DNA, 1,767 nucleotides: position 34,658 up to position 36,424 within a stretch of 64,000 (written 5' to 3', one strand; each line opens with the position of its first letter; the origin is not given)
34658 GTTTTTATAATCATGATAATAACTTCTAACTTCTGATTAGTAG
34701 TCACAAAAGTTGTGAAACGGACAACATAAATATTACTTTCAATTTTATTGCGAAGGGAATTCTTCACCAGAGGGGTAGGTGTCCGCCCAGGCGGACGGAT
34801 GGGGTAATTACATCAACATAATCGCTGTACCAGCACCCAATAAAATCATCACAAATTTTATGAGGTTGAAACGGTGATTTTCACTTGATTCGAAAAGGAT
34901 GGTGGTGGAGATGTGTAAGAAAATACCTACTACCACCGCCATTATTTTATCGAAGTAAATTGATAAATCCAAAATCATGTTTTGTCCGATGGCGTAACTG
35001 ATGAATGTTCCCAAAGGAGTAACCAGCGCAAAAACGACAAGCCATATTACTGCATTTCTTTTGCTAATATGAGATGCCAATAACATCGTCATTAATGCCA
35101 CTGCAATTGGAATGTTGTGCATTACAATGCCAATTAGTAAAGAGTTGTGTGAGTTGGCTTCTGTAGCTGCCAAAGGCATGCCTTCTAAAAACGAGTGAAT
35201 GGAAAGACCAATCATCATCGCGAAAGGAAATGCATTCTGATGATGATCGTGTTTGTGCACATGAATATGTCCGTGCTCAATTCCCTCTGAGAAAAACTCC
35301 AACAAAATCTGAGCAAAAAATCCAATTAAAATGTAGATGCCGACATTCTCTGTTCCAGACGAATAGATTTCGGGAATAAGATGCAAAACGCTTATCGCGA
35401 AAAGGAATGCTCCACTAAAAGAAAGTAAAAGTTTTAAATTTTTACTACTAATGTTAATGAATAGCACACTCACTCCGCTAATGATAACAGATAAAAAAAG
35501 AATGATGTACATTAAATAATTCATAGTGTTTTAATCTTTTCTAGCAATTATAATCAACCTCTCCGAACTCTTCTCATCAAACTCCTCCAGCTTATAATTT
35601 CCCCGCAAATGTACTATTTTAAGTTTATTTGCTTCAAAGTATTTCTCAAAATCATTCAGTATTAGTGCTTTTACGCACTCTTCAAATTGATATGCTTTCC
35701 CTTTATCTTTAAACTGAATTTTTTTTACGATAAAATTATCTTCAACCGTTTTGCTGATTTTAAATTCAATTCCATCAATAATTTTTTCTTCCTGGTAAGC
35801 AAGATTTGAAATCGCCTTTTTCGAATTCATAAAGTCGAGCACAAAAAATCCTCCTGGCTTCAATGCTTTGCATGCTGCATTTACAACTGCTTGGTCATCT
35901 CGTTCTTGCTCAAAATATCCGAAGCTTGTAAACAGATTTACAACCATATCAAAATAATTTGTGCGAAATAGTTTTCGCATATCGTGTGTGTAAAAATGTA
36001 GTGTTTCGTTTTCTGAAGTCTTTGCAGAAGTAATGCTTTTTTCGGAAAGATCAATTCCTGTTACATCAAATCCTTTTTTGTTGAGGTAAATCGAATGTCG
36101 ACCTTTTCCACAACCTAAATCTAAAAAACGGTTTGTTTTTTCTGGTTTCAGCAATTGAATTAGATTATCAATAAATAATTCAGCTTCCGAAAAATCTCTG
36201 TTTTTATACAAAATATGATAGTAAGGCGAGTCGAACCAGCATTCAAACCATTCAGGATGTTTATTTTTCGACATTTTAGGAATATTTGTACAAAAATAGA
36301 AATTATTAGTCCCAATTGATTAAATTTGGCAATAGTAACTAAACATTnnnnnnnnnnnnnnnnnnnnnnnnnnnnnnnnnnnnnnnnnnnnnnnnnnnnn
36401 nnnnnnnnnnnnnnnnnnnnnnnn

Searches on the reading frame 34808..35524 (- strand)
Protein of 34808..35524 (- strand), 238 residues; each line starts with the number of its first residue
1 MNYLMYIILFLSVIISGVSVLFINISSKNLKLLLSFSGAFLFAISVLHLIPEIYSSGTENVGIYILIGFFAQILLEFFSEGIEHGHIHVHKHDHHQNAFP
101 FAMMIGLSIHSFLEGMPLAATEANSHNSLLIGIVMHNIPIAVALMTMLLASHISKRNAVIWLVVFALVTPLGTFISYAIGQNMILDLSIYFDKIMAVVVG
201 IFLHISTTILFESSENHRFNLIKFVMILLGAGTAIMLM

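Call 67: search_protein_families(library=pfam, proteins=[window:34808-35524:-])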
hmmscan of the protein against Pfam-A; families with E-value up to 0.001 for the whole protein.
window:34808-35524:- (238 aa): 1 family
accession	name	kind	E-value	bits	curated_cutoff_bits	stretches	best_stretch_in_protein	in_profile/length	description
PF02535.28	Zip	-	5.8e-26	91.9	35.1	2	86-236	164-321/323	ZIP Zinc transporter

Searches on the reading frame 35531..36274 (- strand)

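Call 67: search_protein_families(library=pfam, proteins=[window:35531-36274:-])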
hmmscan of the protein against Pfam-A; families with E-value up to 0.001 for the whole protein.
window:35531-36274:- (247 aa): 14 families
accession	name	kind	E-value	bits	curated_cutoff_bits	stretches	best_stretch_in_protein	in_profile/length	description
PF13649.12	Methyltransf_25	-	1.8e-16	61.1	27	1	51-142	2-97/97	Methyltransferase domain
PF08241.18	Methyltransf_11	-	2.3e-15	57.4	21.2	1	51-146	1-95/95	Methyltransferase domain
PF13847.12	Methyltransf_31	-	9.4e-15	55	27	1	46-164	3-127/145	Methyltransferase domain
PF03848.20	TehB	-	5e-12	46.1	20.4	1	37-144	24-130/193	Tellurite resistance protein TehB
PF13489.12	Methyltransf_23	-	1.9e-11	44.4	27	1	33-150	8-120/164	Methyltransferase domain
PF08242.18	Methyltransf_12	-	3.1e-10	41.1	30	1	51-144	1-98/98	Methyltransferase domain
PF03291.22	mRNA_G-N7_MeTrfase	-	5e-08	32.8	26.6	1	45-164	60-198/315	mRNA (guanine-N(7))-methyltransferase domain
PF01728.25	FtsJ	-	2.1e-07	31.5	24.1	1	36-164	13-154/181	FtsJ-like methyltransferase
PF05175.20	MTS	-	2.3e-07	31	23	1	38-146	23-138/170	Methyltransferase small domain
PF05724.17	TPMT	-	5.5e-06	26.6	26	1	28-104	19-103/218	Thiopurine S-methyltransferase (TPMT)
PF01209.24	Ubie_methyltran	-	1.6e-05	24.8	20.1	1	33-161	34-167/233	ubiE/COQ5 methyltransferase family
PF02353.26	CMAS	-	4.4e-05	23.4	27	1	35-160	51-178/273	Mycolic acid cyclopropane synthetase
PF13679.12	Methyltransf_32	-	0.00022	21.6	27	1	33-100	11-83/143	Methyltransferase domain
PF07021.18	MetW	-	0.00042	20.4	21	1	46-112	13-80/193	Methionine biosynthesis protein MetW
